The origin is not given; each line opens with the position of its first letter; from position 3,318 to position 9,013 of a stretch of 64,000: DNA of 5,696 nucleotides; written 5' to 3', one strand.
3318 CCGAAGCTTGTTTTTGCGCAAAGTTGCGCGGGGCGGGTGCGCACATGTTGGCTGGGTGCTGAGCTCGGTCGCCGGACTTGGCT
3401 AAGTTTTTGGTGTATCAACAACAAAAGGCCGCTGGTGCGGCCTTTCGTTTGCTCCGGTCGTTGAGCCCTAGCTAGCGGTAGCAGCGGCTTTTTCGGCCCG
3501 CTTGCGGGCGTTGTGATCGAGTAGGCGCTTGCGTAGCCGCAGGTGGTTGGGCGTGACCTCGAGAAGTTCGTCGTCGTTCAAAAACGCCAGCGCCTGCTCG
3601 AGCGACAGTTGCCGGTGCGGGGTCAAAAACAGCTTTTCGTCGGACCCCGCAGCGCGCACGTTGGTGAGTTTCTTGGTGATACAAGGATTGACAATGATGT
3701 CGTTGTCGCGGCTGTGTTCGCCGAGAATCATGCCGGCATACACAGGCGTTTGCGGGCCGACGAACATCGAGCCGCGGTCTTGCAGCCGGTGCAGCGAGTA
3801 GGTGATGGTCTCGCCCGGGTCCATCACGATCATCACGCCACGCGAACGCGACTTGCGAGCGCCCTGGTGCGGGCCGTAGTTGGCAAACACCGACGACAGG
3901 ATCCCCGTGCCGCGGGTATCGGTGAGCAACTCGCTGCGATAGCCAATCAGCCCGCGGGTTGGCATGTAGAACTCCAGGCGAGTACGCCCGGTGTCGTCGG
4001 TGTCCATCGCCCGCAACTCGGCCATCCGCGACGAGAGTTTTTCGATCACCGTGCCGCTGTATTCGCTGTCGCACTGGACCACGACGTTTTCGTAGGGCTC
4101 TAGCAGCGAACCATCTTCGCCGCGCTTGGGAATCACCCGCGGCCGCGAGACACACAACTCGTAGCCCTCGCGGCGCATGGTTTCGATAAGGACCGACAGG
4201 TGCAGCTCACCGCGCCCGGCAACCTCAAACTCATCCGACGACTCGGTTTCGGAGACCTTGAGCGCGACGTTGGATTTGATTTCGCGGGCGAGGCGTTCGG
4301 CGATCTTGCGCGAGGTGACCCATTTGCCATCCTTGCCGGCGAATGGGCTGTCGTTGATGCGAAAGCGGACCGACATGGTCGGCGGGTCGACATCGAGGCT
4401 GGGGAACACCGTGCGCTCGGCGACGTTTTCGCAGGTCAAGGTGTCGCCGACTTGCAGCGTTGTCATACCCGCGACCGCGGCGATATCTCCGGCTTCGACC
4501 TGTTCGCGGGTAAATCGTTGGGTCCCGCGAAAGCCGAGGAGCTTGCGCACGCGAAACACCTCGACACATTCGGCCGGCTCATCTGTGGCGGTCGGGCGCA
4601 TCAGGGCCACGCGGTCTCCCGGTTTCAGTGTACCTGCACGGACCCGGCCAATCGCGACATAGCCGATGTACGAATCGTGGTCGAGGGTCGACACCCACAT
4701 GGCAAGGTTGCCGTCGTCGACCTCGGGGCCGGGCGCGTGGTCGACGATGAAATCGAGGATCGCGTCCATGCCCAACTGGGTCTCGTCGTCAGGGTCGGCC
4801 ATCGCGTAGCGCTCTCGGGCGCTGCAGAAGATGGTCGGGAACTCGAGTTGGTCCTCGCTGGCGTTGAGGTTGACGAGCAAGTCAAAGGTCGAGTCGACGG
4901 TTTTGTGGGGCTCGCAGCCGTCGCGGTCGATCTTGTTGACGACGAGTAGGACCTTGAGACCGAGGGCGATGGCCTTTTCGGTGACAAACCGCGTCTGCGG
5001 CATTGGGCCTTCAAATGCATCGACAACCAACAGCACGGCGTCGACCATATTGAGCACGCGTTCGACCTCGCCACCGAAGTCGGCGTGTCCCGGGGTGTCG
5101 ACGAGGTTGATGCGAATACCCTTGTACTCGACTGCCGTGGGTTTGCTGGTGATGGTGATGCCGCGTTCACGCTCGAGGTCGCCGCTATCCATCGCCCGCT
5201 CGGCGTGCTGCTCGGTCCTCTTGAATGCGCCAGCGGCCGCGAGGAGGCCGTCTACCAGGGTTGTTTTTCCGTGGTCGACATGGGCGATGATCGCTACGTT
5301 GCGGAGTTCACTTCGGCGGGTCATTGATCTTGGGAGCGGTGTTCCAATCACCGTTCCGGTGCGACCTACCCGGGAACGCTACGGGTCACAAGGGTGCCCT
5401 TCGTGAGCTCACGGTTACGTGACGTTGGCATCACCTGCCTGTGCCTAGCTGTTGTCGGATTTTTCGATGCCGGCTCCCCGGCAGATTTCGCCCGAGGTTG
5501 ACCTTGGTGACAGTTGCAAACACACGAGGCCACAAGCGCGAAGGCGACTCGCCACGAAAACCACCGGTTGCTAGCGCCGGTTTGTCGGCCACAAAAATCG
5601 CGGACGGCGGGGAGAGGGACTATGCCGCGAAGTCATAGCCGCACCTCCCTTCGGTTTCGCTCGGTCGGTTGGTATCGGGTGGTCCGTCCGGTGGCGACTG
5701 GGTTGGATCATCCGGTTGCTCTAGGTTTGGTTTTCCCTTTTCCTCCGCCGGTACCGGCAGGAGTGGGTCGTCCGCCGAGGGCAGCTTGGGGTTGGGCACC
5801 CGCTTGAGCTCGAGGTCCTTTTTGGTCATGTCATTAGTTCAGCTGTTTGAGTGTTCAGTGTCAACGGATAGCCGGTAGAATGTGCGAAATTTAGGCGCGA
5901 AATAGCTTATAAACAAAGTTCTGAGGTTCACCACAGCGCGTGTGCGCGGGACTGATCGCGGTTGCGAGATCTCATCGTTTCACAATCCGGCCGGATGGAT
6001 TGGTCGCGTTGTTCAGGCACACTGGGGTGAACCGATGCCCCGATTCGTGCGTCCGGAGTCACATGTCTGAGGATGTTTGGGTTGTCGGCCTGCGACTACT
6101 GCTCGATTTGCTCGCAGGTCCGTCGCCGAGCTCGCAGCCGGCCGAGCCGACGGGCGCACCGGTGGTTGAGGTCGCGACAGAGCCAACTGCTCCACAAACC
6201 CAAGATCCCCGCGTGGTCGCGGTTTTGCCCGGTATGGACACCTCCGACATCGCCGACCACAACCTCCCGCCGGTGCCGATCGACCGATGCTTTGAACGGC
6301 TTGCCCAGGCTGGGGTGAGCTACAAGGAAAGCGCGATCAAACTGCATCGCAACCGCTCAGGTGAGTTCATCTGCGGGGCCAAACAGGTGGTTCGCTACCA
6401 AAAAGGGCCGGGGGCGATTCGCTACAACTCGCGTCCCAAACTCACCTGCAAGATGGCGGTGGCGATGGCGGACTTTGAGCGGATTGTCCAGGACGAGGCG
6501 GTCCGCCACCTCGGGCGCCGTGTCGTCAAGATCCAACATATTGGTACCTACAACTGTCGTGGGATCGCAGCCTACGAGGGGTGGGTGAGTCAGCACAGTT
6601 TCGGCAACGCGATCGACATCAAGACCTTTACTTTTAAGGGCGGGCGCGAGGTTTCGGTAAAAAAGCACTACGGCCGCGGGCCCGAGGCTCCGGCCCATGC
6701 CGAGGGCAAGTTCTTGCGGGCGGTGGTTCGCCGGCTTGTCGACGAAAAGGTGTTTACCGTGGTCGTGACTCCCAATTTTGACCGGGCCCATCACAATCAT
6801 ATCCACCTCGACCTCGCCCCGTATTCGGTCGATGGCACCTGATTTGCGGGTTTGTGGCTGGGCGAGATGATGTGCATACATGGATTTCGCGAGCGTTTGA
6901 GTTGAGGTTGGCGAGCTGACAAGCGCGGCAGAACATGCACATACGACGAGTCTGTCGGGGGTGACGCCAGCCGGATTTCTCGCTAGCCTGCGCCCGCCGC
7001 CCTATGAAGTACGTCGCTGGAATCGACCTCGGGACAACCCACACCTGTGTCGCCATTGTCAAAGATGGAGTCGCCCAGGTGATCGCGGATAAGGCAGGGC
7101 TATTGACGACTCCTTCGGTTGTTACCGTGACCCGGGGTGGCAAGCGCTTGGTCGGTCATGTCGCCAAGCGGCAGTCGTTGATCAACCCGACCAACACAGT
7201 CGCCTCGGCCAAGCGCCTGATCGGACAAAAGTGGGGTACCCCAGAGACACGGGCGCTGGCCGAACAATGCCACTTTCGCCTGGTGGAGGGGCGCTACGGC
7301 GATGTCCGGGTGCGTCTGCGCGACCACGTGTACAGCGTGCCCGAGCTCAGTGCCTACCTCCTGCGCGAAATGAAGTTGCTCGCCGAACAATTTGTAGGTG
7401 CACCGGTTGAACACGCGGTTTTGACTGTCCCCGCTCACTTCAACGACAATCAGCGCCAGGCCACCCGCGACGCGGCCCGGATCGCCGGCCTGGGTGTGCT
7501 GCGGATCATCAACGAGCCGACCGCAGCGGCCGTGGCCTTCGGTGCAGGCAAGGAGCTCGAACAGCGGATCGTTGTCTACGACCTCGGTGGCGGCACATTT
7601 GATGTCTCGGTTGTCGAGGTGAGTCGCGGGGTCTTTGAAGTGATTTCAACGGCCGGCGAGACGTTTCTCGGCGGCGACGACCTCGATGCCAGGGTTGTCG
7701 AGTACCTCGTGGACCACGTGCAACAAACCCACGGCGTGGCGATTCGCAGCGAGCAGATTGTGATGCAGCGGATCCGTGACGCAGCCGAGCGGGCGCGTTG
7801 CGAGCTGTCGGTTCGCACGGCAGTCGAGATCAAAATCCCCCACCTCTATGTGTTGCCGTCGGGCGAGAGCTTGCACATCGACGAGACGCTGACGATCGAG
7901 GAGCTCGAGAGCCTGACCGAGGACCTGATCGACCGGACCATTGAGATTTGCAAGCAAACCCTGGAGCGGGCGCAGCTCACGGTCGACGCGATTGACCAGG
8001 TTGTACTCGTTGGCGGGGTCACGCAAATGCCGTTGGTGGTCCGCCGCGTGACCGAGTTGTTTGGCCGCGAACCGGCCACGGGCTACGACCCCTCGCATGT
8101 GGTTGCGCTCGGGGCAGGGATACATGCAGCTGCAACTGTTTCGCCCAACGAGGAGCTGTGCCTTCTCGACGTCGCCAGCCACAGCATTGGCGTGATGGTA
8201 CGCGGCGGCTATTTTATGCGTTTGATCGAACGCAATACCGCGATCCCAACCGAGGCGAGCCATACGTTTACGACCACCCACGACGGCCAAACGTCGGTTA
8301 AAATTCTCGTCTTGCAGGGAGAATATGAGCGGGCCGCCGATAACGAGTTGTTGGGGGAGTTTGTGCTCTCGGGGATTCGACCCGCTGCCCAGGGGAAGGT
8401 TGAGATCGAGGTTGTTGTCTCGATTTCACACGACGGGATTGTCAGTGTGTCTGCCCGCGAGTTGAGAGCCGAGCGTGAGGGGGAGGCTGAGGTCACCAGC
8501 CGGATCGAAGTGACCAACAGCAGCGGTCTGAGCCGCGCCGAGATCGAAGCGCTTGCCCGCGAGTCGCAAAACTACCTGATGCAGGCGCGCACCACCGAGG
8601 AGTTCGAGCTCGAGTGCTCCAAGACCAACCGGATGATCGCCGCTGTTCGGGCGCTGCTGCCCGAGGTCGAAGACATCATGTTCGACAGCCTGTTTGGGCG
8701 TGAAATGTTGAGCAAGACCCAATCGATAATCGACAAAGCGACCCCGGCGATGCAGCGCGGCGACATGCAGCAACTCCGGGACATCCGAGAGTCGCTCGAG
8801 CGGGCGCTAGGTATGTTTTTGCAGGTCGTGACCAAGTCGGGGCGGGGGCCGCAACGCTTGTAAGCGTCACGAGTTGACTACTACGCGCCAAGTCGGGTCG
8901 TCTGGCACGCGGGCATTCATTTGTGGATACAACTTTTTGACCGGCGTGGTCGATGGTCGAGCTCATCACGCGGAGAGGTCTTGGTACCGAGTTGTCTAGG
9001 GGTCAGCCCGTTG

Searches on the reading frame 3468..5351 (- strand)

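Call 74: search_protein_families(library=pfam, proteins=[window:3468-5351:-], max_evalue=0.0001)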
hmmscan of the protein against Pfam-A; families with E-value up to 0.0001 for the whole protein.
window:3468-5351:- (627 aa): 7 families
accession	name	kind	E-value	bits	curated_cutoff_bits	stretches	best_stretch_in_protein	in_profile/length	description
PF00009.33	GTP_EFTU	-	1.2e-52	178.7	26.5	1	15-207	2-187/188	Elongation factor Tu GTP binding domain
PF21018.2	BipA_C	-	1.1e-42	144.7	23.8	1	504-612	1-109/110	TypA/BipA C-terminal domain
PF00679.30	EFG_C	-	2.3e-23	82.5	27.9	1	416-500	2-86/89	Elongation factor G C-terminus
PF03144.31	GTP_EFTU_D2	-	7.4e-14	52.4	30.3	1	230-306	1-73/73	Elongation factor Tu domain 2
PF22042.2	EF-G_D2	-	6.6e-08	33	27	1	221-306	7-82/84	Elongation factor G domain 2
PF01926.29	MMR_HSR1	-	1.8e-06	28.5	21.9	1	19-140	2-113/113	50S ribosome-binding GTPase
PF14492.12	EFG_III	-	1.7e-05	25.2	27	1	348-395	19-66/75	Elongation Factor G, domain III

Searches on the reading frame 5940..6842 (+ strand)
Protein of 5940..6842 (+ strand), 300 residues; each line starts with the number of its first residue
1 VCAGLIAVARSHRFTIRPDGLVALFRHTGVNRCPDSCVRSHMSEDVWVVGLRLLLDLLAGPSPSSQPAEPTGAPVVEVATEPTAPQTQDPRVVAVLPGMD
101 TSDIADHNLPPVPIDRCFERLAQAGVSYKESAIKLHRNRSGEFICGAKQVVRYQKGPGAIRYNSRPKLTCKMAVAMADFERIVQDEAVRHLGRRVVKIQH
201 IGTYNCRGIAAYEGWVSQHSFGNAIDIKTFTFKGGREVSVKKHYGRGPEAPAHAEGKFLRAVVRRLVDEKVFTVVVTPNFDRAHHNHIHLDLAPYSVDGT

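Call 74: search_protein_families(library=pfam, proteins=[window:5940-6842:+], max_evalue=0.0001)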
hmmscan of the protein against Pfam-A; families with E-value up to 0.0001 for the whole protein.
window:5940-6842:+ (300 aa): 1 family
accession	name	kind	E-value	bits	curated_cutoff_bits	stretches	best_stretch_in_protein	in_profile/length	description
PF06904.17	Extensin-like_C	-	2e-36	126.2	25.4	1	116-293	2-167/176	Extensin-like protein C-terminus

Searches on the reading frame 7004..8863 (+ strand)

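Call 74: search_protein_families(library=pfam, proteins=[window:7004-8863:+], max_evalue=0.0001)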
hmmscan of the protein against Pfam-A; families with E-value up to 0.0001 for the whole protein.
window:7004-8863:+ (619 aa): 2 families
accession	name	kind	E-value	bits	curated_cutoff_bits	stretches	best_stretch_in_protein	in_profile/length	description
PF00012.26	HSP70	-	5.9e-172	573.4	20.6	1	4-602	1-590/599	Hsp70 protein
PF06723.19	MreB_Mbl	-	1e-15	57.9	27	1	133-376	91-320/327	MreB/Mbl protein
